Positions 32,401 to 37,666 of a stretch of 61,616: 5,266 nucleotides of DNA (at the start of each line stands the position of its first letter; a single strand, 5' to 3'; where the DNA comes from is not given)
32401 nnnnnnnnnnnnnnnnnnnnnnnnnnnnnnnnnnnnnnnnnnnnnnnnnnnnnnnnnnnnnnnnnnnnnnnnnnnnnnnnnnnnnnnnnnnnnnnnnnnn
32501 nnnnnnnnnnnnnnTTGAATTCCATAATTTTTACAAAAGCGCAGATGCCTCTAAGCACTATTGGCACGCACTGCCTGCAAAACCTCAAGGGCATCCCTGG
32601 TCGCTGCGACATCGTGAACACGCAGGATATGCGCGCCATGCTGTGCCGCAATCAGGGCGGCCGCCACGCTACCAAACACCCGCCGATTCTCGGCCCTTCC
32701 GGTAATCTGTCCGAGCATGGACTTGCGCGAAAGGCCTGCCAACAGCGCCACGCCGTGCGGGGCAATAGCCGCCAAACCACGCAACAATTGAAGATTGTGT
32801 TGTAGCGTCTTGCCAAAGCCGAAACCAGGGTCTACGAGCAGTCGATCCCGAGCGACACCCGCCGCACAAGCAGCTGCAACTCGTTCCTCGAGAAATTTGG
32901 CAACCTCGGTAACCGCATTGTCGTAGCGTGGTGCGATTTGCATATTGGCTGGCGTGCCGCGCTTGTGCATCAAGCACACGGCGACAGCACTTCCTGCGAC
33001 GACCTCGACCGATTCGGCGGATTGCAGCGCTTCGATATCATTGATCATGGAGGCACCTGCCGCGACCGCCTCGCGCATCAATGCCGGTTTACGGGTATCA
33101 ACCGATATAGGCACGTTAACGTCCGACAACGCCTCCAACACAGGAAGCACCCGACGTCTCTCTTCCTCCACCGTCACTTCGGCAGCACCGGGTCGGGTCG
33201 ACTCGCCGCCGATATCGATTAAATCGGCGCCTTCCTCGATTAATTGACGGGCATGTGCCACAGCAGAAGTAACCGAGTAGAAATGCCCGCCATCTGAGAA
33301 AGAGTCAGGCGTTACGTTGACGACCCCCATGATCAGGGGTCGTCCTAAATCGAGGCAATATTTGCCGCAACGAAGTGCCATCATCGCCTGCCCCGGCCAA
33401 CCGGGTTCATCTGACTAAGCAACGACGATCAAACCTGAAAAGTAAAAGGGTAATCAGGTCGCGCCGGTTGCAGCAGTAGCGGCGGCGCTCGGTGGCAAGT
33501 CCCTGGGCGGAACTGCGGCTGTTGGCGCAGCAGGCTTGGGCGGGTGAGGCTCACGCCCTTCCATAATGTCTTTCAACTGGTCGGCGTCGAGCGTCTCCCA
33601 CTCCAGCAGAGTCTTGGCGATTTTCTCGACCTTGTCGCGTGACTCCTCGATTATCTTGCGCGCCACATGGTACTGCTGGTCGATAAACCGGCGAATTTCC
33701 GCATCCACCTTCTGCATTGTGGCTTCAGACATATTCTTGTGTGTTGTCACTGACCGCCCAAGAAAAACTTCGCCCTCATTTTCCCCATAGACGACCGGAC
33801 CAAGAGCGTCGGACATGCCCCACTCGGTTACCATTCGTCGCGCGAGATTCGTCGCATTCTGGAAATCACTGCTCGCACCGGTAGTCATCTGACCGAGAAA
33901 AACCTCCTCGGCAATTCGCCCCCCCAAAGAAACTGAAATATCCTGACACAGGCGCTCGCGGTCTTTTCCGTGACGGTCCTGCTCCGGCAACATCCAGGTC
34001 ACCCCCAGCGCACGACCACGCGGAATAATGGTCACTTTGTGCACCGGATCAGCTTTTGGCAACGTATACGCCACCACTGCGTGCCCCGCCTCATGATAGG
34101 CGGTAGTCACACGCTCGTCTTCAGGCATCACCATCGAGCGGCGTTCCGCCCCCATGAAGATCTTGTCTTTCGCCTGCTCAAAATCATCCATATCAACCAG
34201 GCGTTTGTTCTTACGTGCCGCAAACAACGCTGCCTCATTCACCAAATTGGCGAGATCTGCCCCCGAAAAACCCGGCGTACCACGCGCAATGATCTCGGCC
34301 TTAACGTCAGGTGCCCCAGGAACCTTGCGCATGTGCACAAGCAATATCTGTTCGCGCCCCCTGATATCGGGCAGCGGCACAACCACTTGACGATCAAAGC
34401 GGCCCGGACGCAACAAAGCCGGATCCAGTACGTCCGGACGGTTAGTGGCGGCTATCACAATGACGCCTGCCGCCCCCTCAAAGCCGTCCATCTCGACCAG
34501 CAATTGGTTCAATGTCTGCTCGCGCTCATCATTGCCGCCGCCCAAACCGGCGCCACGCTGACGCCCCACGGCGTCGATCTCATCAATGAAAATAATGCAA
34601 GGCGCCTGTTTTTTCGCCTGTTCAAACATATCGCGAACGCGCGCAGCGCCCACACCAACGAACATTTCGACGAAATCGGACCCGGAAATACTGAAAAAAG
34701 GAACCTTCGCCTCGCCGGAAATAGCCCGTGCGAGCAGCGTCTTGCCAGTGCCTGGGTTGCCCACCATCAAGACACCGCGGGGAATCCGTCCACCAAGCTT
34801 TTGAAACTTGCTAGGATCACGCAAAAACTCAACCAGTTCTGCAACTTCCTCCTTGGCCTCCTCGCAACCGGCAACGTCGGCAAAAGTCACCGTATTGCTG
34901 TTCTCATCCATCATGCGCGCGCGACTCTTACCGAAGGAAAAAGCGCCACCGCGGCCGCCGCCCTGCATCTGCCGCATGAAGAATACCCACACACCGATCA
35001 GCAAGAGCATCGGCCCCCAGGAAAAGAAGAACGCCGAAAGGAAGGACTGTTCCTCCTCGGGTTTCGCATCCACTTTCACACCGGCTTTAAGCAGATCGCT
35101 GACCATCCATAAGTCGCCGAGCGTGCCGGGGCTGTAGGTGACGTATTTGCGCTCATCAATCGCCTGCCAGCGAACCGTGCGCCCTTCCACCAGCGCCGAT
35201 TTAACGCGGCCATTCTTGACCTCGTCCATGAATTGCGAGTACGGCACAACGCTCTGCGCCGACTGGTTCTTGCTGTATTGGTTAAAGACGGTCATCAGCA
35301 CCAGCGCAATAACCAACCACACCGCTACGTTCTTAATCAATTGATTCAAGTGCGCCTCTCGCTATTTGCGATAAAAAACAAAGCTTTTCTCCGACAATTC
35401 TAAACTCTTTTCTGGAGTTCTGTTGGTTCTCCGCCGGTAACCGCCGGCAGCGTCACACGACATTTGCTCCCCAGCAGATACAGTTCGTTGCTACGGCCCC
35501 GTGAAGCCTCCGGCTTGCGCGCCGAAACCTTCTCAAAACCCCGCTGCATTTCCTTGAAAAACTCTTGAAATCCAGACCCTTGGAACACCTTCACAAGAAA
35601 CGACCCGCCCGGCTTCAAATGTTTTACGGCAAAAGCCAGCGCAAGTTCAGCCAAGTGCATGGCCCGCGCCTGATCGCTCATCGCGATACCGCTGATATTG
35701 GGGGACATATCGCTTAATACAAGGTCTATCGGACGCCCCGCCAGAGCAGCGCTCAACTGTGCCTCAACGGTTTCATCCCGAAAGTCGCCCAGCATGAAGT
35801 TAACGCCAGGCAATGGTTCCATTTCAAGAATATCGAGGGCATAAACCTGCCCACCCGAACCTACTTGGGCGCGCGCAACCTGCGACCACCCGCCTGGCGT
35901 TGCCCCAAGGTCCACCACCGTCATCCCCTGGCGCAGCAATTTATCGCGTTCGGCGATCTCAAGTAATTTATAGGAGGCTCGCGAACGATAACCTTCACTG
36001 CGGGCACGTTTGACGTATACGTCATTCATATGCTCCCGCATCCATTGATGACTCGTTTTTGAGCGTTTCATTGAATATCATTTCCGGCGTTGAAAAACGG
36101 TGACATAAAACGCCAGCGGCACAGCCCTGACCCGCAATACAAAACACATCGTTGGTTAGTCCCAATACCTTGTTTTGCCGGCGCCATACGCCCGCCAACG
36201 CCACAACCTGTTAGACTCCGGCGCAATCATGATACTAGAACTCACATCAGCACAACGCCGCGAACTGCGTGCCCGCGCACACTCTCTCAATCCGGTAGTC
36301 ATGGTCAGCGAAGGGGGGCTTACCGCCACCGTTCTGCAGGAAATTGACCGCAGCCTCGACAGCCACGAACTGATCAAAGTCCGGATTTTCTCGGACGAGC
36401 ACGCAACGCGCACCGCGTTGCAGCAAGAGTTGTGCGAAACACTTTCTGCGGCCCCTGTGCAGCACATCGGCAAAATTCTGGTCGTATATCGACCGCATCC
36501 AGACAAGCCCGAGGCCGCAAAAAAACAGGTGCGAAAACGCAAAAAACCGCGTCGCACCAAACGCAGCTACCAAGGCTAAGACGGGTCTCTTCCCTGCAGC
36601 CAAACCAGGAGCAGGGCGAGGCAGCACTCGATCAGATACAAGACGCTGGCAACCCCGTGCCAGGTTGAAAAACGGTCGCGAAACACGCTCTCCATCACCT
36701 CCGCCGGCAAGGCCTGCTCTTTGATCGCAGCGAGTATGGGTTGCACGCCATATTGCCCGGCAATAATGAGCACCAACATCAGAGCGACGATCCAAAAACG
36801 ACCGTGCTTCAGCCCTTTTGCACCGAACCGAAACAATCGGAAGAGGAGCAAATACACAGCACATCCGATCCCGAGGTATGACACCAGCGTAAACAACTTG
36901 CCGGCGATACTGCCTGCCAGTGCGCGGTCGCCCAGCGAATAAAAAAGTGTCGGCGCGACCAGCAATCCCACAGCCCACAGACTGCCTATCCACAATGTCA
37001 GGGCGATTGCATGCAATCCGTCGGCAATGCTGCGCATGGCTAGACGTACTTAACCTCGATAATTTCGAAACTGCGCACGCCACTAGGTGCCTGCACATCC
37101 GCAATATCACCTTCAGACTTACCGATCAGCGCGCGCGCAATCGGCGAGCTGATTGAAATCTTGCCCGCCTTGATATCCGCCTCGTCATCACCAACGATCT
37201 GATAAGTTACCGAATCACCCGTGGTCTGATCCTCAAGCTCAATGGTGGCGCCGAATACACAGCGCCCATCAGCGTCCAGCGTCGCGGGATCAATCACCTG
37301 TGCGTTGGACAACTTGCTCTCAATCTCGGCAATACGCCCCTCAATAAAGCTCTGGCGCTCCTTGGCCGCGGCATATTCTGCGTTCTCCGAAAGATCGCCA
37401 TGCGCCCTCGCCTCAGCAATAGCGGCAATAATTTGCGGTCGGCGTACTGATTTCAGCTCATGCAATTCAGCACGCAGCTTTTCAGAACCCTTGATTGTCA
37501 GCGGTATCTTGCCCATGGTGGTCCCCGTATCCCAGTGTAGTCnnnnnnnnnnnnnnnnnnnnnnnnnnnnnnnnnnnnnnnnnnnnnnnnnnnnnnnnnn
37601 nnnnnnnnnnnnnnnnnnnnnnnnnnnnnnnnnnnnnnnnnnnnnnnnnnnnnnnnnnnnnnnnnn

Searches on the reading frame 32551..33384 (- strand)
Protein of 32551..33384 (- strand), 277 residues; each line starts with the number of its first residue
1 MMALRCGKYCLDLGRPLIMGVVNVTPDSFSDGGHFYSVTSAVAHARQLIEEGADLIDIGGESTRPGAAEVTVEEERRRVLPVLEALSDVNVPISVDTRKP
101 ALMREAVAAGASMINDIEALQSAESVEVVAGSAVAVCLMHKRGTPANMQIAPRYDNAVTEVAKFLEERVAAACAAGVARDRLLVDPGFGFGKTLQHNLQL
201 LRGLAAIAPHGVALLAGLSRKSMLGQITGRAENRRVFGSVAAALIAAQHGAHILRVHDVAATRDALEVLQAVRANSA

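Call 87: search_protein_families(library=ncbifam, proteins=[window:32551-33384:-], max_evalue=1e-15)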
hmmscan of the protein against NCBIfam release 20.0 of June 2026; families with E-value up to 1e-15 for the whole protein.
window:32551-33384:- (277 aa): 6 families
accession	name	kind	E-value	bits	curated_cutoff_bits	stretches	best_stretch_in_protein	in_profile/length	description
NF008625.0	PRK11613.1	equivalog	3e-99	331.7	455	1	2-274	1-274/282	dihydropteroate synthase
TIGR01496.1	DHPS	equivalog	6.3e-97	324.3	162.6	1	18-271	2-257/258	dihydropteroate synthase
NF033502.0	Sul4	exception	1.2e-53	182.5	600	1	15-262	4-265/277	sulfonamide-resistant dihydropteroate synthase Sul4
NF000296.1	Sul3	exception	4.9e-48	164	475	1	18-271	4-261/263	sulfonamide-resistant dihydropteroate synthase Sul3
NF000295.1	Sul2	exception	1.3e-44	153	575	1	17-273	6-265/271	sulfonamide-resistant dihydropteroate synthase Sul2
NF000294.1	Sul1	exception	6.7e-32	111.3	600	1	18-268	3-258/278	sulfonamide-resistant dihydropteroate synthase Sul1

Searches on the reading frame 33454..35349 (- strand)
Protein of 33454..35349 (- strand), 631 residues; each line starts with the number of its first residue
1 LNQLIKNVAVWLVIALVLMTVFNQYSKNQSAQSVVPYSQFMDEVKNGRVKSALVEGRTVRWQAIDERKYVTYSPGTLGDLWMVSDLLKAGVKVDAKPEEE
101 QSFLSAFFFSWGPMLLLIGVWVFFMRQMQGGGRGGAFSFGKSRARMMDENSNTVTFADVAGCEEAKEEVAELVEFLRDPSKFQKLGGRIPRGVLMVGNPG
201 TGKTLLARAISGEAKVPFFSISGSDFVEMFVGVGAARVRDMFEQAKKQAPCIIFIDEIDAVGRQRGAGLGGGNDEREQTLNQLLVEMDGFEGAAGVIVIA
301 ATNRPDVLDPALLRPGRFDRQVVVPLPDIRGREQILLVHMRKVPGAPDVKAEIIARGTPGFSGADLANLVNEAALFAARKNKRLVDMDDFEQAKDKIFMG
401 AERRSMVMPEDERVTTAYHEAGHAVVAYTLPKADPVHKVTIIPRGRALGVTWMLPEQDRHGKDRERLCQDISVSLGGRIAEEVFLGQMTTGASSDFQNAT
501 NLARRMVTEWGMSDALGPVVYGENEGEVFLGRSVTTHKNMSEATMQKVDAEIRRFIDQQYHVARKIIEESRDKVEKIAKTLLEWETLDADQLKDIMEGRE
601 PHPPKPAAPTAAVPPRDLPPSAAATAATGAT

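Call 87: search_protein_families(library=ncbifam, proteins=[window:33454-35349:-], max_evalue=1e-15)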
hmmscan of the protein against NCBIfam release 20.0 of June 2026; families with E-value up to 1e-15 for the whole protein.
window:33454-35349:- (631 aa): 10 families
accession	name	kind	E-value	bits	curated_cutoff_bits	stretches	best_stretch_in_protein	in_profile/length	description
NF008004.0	PRK10733.1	equivalog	6.1e-280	929.7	1008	1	5-605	2-602/644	ATP-dependent zinc metalloprotease FtsH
TIGR01241.2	FtsH_fam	equivalog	2e-266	885.5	600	1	12-592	3-598/598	ATP-dependent zinc metalloprotease FtsH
NF003069.1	PRK03992.1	subfamily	1.4e-89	300.9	500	1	145-400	118-375/379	proteasome-activating nucleotidase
TIGR01242.2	TIGR01242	subfamily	2.3e-83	280.2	500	1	149-400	106-358/362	proteasome-activating nucleotidase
NF047747.1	PrtsmActNtasePan2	equivalog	1.6e-73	248.2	700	1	142-397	135-392/397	proteasome-activating nucleotidase Pan2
TIGR01243.1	CDC48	subfamily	1.9e-72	244.7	802.65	1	153-489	449-693/733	CDC48 family AAA ATPase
NF047748.1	PrtsmActNtasePan1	equivalog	6.7e-72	242.7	750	1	142-402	132-394/405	proteasome-activating nucleotidase Pan1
TIGR03689.1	pup_AAA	equivalog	4.3e-40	137.9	504.75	1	149-398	174-433/512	proteasome ATPase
NF041006.2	cell_div_CdvC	equivalog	7.7e-37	127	650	1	149-390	95-342/370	cell division protein CdvC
NF042959.1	IteA_antiphage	equivalog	7.2e-33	114.2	510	1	141-395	76-322/367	anti-phage ATPase IteA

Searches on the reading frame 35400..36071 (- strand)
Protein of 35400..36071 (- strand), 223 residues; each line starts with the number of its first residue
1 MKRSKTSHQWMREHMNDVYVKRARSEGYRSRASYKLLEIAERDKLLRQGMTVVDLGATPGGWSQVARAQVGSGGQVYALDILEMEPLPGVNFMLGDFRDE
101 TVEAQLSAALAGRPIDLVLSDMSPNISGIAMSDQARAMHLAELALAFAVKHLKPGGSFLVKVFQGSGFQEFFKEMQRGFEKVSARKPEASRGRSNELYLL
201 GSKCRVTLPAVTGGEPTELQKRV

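Call 87: search_protein_families(library=ncbifam, proteins=[window:35400-36071:-], max_evalue=1e-15)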
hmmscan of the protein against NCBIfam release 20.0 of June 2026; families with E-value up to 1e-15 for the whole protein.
window:35400-36071:- (223 aa): 2 families
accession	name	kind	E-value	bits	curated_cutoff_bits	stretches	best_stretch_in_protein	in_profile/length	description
NF008390.0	PRK11188.1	equivalog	1.9e-76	256.4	269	1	2-201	5-204/209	23S rRNA (uridine(2552)-2'-O)-methyltransferase RlmE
TIGR00438.1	rrmJ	equivalog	5.9e-69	231.3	300.15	1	17-202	1-186/188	23S rRNA (uridine(2552)-2'-O)-methyltransferase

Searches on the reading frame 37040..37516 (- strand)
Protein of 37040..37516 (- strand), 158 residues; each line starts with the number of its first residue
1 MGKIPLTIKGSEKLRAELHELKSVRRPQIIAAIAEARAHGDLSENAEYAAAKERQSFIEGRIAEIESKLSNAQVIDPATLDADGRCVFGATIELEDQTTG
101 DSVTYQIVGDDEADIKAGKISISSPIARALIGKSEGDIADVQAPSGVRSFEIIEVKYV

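Call 87: search_protein_families(library=ncbifam, proteins=[window:37040-37516:-], max_evalue=1e-15)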
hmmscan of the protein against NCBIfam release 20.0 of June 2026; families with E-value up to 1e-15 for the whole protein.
window:37040-37516:- (158 aa): 11 families
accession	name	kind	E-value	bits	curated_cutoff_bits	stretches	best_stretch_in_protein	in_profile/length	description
NF001264.0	PRK00226.1-5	equivalog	9.7e-76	252.9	180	1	1-158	1-158/158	transcription elongation factor GreA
NF001261.0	PRK00226.1-2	equivalog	2.3e-66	222.5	167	1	1-157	1-156/157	transcription elongation factor GreA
TIGR01462.1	greA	subfamily_domain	6.8e-57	191.8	139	1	5-156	1-151/151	transcription elongation factor GreA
NF001263.0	PRK00226.1-4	equivalog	2.1e-52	177.2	145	1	3-156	6-158/160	transcription elongation factor GreA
NF001260.0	PRK00226.1-1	equivalog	5.9e-43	146.3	234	1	4-156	6-157/160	transcription elongation factor GreA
NF002506.1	PRK01885.1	equivalog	9.7e-41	139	188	1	6-157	5-154/156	transcription elongation factor GreB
TIGR01461.1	greB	equivalog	6e-39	133.3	171.05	1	6-158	5-155/156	transcription elongation factor GreB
NF011309.0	PRK14720.1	equivalog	1.7e-30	105.9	714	1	11-156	757-901/906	transcription elongation factor GreA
NF001262.0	PRK00226.1-3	equivalog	1.4e-22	80.1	161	1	6-148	9-151/165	transcription elongation factor GreA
NF004969.0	PRK06330.1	equivalog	4.1e-17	62.1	697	1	10-142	573-703/718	transcript cleavage factor/unknown domain fusion protein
NF004973.0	PRK06342.1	equivalog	2.7e-16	59.7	159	1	32-154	42-158/160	transcription elongation factor GreA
